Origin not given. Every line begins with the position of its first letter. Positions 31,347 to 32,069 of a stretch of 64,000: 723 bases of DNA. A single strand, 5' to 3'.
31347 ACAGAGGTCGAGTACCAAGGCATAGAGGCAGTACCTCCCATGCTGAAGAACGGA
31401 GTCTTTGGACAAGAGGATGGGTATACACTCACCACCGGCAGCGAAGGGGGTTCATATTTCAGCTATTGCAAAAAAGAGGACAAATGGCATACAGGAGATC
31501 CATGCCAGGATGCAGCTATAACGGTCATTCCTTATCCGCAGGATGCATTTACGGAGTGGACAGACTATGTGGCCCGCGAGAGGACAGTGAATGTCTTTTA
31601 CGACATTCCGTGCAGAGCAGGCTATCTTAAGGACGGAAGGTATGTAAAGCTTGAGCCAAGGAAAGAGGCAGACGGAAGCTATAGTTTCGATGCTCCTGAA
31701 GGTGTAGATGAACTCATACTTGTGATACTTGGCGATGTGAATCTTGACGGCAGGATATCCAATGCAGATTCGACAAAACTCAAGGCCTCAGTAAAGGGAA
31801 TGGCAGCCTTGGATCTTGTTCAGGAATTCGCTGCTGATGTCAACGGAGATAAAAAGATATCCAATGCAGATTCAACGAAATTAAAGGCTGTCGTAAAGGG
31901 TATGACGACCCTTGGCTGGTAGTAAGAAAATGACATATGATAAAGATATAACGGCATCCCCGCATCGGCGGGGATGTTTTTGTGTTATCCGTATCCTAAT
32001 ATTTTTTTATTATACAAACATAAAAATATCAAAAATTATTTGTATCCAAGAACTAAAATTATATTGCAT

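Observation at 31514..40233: A conserved module of about 70 aa immediately precedes the dockerin in all three cargo proteins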

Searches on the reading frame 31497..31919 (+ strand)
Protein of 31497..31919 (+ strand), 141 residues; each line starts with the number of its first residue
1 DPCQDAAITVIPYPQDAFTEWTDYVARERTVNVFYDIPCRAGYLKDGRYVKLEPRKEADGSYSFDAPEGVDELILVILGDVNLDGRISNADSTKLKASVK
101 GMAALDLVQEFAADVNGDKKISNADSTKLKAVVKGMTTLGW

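Call 10: find_homologous_proteins(query=A1, max_evalue=0.001)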
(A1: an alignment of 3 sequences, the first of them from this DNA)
Query A1 (3 sequences) (141 aa, profile of the alignment): 35 proteins with E <= 0.001 among 8000 candidates.
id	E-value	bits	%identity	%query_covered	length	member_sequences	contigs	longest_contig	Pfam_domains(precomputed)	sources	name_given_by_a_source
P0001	5.3e-40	154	49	95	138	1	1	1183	-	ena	-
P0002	5.4e-31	125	49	95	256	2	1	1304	PF00404.25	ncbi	-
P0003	1.3e-29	120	46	84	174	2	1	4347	PF00404.25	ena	-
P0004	3.4e-29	119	46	84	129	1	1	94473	PF00404.25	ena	-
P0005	2.7e-27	113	42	84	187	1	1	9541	PF00404.25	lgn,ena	-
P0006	3.2e-26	109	44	84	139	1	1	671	PF00404.25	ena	-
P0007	3.7e-24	103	35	96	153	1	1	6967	PF00404.25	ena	-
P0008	4.2e-23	99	40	84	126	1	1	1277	PF00404.25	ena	-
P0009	6.6e-23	99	42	84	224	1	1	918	PF00404.25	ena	-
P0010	4.1e-22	96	39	84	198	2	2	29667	PF00404.25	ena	-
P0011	6.5e-22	96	38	88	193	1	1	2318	PF00404.25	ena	-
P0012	6.5e-22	96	41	80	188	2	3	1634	PF00404.25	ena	-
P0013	7.1e-22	95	39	84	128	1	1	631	PF00404.25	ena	-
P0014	2.7e-21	93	49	76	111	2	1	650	PF00404.25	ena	-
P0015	1.5e-20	91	40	77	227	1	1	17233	PF00404.25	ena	-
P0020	2.8e-15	74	45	74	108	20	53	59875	PF00404.25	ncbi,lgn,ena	-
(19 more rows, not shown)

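Call 25: predict_structure(alignment_id=A4)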
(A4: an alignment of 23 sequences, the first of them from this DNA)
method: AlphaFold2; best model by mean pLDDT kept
length: 141 residues; sequences in the alignment: 23
mean_pLDDT: 94.8   pTM: 0.87
mean pLDDT of the five models: 94.8, 93.1, 93.1, 92.2, 91.8
residues with pLDDT >= 90: 129; 70-90: 7; 50-70: 3; < 50: 2
segments of 3 or more residues with pLDDT < 50: none
pLDDT, mean of each block of 10 residues (from residue 1): 73 92 93 96 97 97 97 98 97 98 98 96 97 97 91
secondary structure, 60 per line:
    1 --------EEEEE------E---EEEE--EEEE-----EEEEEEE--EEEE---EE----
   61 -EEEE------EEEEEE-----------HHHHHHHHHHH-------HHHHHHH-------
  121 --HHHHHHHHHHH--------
elements in order: E9-13 E24-27 E30-33 E39-45 E48-51 E62-65 E72-77 H89-99 H107-113 H123-133
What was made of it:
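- On XDoc modular dyad (architecture class): AF2 gives pTM 0.87 and pLDDT 94.8 for the two-domain chain, and the last strand abuts Ca2+ loop 1 (call 25).
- The last strand ends one residue before the G-D of loop 1 (call 25).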

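Call 29: fold_search(model_id=the predicted structure, library=pdb)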
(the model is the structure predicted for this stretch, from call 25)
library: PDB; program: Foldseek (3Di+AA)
matches with E <= 10: 729; with E <= 0.001: 1
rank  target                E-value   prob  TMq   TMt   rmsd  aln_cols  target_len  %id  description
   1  2ccl_B                9.0e-04  1.00  0.42  0.94   0.6        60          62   37  THE S45A, T46A MUTANT OF THE TYPE I COHESIN-DOCKERIN COMPLEX FROM THE CELLULOSOME OF CLOSTRIDIUM THERMOCELLUM (released 2007-02-13)
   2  4fl4_G                2.3e-03  1.00  0.42  0.84   1.5        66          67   35  Scaffoldin conformation and dynamics revealed by a ternary complex from the Clostridium thermocellum cellulosome (released 2012-06-27)
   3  8x3a_MODEL_1_A        2.3e-03  1.00  0.45  0.42   2.6        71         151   21  Solution NMR structure of cellulosomal double-dockerin module of Clo1313_0689 from Clostridium thermocellum (released 2024-04-03)
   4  4uyq_B                2.7e-03  1.00  0.43  0.81   1.3        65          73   28  High resolution structure of the third cohesin ScaC in complex with the ScaB dockerin with a mutation in the C-termina (released 2015-04-15)
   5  8x39_A                2.8e-03  1.00  0.43  0.44   0.8        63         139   24  Crystal structure of cellulosomal double-dockerin module of Clo1313_0689 from Clostridium thermocellum (released 2024-04-03)
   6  4uyp_B                3.9e-03  1.00  0.43  0.82   1.2        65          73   28  High resolution structure of the third cohesin ScaC in complex with the ScaB dockerin with a mutation in the N-termina (released 2015-04-15)
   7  8x39_B                4.5e-03  1.00  0.43  0.44   1.0        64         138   23  Crystal structure of cellulosomal double-dockerin module of Clo1313_0689 from Clostridium thermocellum (released 2024-04-03)
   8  4fl4_A                4.5e-03  1.00  0.41  0.83   1.0        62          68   34  Scaffoldin conformation and dynamics revealed by a ternary complex from the Clostridium thermocellum cellulosome (released 2012-06-27)
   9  5nrm_B                4.5e-03  1.00  0.39  0.80   2.4        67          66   30  Crystal structure of the sixth cohesin from Acetivibrio cellulolyticus' scaffoldin B in complex with Cel5 dockerin S51 (released 2018-01-31)
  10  4fl4_J                4.8e-03  1.00  0.42  0.85   1.4        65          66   34  Scaffoldin conformation and dynamics revealed by a ternary complex from the Clostridium thermocellum cellulosome (released 2012-06-27)
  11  6kgf_D                6.1e-03  1.00  0.37  0.80   1.5        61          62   30  Crystal structure of CaDoc0917(R16D)-CaCohA2 complex at pH 8.2 (released 2020-07-08)
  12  5m2o_B                6.1e-03  1.00  0.40  0.73   2.2        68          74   20  R. flavefaciens' third ScaB cohesin in complex with a group 1 dockerin (released 2017-07-05)
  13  8ajy_B                6.1e-03  1.00  0.33  0.52   4.1        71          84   30  Ruminococcus flavefaciens Cohesin-Dockerin structure: dockerin from ScaH adaptor scaffoldin in complex with the cohesi (released 2022-11-02)
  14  4dh2_D                6.6e-03  1.00  0.41  0.79   1.7        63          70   30  Crystal structure of Coh-OlpC(Cthe_0452)-Doc435(Cthe_0435) complex: A novel type I Cohesin-Dockerin complex from Clost (released 2012-11-28)
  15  3ul4_B                6.6e-03  1.00  0.40  0.86   1.7        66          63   33  Crystal structure of Coh-OlpA(Cthe_3080)-Doc918(Cthe_0918) complex: A novel type I Cohesin-Dockerin complex from Clost (released 2012-11-28)
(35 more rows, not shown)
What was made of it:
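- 31734..31919 (+): Dockerin A (aa 788-849), type-I-like with two near-identical repeats. Foldseek 2ccl_B TM 0.94 (call 29).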

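Call 60: find_encoding_contigs(protein=P0020, flank=8000, max_places=4)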
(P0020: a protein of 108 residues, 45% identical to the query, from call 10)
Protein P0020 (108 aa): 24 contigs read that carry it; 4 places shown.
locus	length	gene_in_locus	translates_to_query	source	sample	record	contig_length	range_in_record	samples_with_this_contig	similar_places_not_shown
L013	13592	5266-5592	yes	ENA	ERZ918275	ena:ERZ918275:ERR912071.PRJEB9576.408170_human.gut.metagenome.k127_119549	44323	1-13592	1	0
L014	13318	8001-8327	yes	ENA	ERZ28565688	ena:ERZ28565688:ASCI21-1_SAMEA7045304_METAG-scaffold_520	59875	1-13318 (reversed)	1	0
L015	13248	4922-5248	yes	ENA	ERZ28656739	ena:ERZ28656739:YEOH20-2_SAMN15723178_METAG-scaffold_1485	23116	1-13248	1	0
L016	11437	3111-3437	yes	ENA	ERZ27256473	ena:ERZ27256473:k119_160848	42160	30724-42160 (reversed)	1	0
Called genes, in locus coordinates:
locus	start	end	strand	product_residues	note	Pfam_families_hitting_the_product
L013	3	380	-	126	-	?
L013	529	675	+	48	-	-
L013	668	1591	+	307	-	PF13187:Fer4_9 (faint), PF12837:Fer4_6 (faint), PF12797:Fer4_2 (faint), PF12801:Fer4_5, PF13237:Fer4_10 (weak), PF14697:Fer4_21 (weak), PF00037:Fer4 (weak), PF12838:Fer4_7 (weak), +1 more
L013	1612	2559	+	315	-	PF00578:AhpC-TSA, PF08534:Redoxin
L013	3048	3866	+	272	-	PF13938:DUF4213, PF04016:DUF364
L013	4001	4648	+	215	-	PF00963:Cohesin, PF00404:Dockerin_1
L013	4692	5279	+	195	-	PF00963:Cohesin (weak)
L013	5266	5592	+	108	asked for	PF00404:Dockerin_1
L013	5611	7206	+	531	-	PF00963:Cohesin (weak)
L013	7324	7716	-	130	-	-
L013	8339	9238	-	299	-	PF03313:SDH_alpha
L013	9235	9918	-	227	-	PF03315:SDH_beta, PF01842:ACT (weak)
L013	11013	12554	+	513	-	PF13541:ChlI, PF00158:Sigma54_activat (weak), PF00493:MCM (faint), PF01078:Mg_chelatase, PF07728:AAA_5, PF13335:Mg_chelatase_C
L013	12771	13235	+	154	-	PF13291:ACT_4 (weak)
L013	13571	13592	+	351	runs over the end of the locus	PF01594:AI-2E_transport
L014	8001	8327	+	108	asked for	PF00404:Dockerin_1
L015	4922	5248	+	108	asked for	PF00404:Dockerin_1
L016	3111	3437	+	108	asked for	PF00404:Dockerin_1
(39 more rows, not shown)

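Call 61: find_encoding_contigs(protein=P0002, flank=8000, max_places=3)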
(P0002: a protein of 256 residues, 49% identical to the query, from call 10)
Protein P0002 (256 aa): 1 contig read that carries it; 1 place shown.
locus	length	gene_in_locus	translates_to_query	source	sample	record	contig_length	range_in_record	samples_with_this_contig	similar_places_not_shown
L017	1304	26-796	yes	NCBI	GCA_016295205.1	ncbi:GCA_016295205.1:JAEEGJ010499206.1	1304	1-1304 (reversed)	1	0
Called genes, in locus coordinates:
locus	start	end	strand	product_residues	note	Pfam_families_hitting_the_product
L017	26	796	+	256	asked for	PF00404:Dockerin_1 (weak)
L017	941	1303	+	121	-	?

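Call 81: search_solved_structures(query=A4, max_evalue=1)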
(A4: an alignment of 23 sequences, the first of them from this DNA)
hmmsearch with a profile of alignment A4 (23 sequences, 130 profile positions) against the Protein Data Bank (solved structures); distinct sequences matched with E-value up to 1: 48.
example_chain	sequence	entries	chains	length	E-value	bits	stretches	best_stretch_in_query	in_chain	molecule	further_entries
8x39_A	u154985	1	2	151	8.1e-18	67.5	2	66-127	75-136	Serine protease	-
8x3a_A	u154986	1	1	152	8.4e-18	67.5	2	66-127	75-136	Serine protease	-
2ccl_B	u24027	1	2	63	3.7e-12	49.2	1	64-124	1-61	ENDO-1,4-BETA-XYLANASE Y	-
1ohz_B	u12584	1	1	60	5.6e-11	45.4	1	68-124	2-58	ENDO-1,4-BETA-XYLANASE Y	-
9qf9_A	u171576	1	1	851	8.7e-09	38.3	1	65-124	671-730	Ruminococcus bromii Amy16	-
4fl4_A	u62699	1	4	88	1.4e-08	37.6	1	67-124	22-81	Glycoside hydrolase family 9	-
3ul4_B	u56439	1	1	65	2.7e-08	36.7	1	64-127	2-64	Cellulosome enzyme, dockerin type I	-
2yik_A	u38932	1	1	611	2.8e-08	36.7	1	65-123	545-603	ENDOGLUCANASE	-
4cj0_A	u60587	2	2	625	1.7e-07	34.1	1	65-123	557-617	ENDOGLUCANASE D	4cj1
4uyq_B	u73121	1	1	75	1.7e-07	34.1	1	66-126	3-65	Cellulosomal scaffoldin adaptor protein B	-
1clc_A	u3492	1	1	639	1.8e-07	34.1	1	65-123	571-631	ENDOGLUCANASE CELD; EC: 3.2.1.4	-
4uyp_B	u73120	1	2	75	2.8e-07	33.4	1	66-126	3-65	Cellulosomal scaffoldin adaptor protein B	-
4dh2_B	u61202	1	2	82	3.1e-07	33.3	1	66-125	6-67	Dockerin type 1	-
2mte_A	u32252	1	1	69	5.4e-07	32.5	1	67-126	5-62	Cellulose 1,4-beta-cellobiosidase (reducing end) CelS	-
1daq_A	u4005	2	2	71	5.9e-07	32.4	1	67-126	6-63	ENDOGLUCANASE SS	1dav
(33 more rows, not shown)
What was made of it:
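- Closest known: Ordinary type I dockerins of cellulosomal and amylosomal enzymes. Same: Best PDB matches: 8x39 E=8e-18, 2ccl_B E=4e-12, R. bromii Amy16 E=9e-9 (call 81).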
